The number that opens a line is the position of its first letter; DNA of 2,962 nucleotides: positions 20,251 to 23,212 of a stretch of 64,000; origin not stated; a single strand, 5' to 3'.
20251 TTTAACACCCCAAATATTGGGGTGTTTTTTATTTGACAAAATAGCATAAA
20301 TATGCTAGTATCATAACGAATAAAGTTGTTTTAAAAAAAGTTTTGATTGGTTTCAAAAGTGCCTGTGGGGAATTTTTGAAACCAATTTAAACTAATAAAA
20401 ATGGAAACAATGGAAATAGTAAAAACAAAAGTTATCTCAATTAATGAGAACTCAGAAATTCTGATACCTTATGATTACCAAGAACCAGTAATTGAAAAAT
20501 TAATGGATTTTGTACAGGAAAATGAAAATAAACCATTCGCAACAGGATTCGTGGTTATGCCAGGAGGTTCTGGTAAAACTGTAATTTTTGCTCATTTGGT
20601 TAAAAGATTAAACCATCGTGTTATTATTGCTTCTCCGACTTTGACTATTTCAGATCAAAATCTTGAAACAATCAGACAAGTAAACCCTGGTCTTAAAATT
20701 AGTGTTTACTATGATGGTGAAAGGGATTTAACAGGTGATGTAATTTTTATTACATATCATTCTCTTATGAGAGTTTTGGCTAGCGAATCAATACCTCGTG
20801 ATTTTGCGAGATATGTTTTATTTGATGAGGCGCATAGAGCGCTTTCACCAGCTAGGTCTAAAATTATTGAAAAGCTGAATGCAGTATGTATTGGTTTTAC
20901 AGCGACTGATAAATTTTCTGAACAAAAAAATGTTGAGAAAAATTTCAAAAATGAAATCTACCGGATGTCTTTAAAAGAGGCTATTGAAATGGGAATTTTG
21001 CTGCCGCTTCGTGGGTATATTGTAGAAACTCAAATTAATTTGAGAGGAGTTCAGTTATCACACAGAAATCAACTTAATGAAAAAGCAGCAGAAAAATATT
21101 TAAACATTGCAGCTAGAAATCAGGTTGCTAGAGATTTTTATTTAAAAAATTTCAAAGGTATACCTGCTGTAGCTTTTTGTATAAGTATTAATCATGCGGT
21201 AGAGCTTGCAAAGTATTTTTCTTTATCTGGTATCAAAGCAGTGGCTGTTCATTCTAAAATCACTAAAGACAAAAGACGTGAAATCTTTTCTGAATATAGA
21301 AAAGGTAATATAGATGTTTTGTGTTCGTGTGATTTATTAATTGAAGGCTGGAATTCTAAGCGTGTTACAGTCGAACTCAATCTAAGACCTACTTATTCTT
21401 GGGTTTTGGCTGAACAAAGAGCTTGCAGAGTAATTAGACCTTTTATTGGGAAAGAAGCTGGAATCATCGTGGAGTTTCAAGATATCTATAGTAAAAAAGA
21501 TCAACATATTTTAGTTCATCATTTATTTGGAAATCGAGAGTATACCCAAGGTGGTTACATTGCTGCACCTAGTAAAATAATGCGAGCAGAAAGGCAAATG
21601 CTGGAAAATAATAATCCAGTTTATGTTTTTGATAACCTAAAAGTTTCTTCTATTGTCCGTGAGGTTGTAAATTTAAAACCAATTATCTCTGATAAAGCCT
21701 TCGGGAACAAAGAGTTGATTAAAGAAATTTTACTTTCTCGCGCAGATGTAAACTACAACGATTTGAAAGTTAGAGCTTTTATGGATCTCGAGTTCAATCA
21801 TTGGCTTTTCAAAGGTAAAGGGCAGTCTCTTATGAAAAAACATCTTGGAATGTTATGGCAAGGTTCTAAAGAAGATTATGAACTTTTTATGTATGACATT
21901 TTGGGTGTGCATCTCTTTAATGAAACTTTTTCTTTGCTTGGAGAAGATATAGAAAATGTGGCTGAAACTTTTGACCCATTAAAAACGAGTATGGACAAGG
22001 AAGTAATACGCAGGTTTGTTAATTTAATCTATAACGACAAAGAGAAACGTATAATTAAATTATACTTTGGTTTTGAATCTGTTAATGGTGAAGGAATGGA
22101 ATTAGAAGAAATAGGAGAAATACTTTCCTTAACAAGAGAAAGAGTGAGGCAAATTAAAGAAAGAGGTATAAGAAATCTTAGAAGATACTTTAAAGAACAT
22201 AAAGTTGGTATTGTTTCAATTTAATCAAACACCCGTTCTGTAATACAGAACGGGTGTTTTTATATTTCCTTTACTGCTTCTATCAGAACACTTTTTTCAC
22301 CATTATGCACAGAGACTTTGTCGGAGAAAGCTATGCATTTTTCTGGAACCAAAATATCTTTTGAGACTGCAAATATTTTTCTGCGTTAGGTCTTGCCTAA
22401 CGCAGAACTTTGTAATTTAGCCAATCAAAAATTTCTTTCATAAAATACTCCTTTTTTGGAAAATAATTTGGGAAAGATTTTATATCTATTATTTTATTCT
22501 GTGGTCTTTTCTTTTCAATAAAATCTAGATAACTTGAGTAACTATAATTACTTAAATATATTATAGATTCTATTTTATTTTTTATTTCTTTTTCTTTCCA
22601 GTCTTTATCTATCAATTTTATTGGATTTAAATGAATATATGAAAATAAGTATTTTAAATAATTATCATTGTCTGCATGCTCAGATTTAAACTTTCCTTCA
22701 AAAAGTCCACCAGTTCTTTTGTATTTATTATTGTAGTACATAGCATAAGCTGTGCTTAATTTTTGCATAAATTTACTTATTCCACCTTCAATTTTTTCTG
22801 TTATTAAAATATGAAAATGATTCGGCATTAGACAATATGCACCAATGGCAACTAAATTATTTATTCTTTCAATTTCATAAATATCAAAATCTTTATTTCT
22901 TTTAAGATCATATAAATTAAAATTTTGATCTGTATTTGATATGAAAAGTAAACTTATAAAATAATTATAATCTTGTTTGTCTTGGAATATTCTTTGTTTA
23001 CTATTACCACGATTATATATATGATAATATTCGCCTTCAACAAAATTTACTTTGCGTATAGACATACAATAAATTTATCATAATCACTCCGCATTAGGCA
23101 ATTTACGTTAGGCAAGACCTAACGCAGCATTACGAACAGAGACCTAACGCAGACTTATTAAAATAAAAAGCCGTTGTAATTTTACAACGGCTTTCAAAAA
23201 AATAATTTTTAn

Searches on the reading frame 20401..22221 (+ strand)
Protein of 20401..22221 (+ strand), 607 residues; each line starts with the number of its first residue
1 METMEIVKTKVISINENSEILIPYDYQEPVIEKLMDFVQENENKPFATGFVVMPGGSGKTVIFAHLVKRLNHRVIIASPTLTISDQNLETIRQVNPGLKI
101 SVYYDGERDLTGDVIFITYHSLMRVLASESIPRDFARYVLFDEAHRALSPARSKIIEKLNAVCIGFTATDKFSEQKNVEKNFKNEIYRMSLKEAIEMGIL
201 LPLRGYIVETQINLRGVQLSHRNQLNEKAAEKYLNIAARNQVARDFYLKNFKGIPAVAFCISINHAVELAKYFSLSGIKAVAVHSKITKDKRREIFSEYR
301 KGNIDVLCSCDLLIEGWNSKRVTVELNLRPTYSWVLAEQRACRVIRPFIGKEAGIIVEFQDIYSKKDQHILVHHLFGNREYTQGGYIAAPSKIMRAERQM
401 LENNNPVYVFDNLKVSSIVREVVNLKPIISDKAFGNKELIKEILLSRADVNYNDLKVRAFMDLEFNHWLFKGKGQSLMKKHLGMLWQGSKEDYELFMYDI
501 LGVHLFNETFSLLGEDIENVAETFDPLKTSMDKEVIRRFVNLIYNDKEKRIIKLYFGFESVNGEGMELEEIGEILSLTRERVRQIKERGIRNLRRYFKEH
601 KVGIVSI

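Call 23: search_protein_families(library=pfam, proteins=[window:20401-22221:+], max_evalue=0.001)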
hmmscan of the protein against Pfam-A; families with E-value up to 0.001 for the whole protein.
window:20401-22221:+ (607 aa): 5 families
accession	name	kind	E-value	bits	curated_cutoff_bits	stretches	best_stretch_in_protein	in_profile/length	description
PF04851.21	ResIII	-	2.7e-24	86.4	22.5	1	23-169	4-161/164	Type III restriction enzyme, res subunit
PF04545.22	Sigma70_r4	-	2.1e-13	50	24.1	1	545-594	6-49/50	Sigma-70, region 4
PF00271.37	Helicase_C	-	1e-12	48.7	23.5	1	251-346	13-108/110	Helicase conserved C-terminal domain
PF00270.35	DEAD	-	5.1e-11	43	26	1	50-171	18-161/167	DEAD/DEAH box helicase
PF18766.7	SWI2_SNF2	-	1.4e-07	31.9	26.7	1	32-204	7-189/221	SWI2/SNF2 ATPase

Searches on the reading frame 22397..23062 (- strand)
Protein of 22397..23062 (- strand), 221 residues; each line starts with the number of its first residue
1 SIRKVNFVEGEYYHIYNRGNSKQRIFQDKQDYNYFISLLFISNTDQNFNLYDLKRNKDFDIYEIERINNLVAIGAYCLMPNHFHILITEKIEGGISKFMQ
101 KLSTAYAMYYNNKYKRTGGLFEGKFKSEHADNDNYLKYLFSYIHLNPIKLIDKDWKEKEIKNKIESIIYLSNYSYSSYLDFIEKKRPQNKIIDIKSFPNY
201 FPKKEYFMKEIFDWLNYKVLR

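Call 23: search_protein_families(library=pfam, proteins=[window:22397-23062:-], max_evalue=0.001)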
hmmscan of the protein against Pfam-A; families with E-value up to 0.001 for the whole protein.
window:22397-23062:- (221 aa): 1 family
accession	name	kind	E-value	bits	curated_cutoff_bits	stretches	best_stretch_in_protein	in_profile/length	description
PF01797.21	Y1_Tnp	-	5.5e-10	39.9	23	1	71-144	41-119/121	Transposase IS200 like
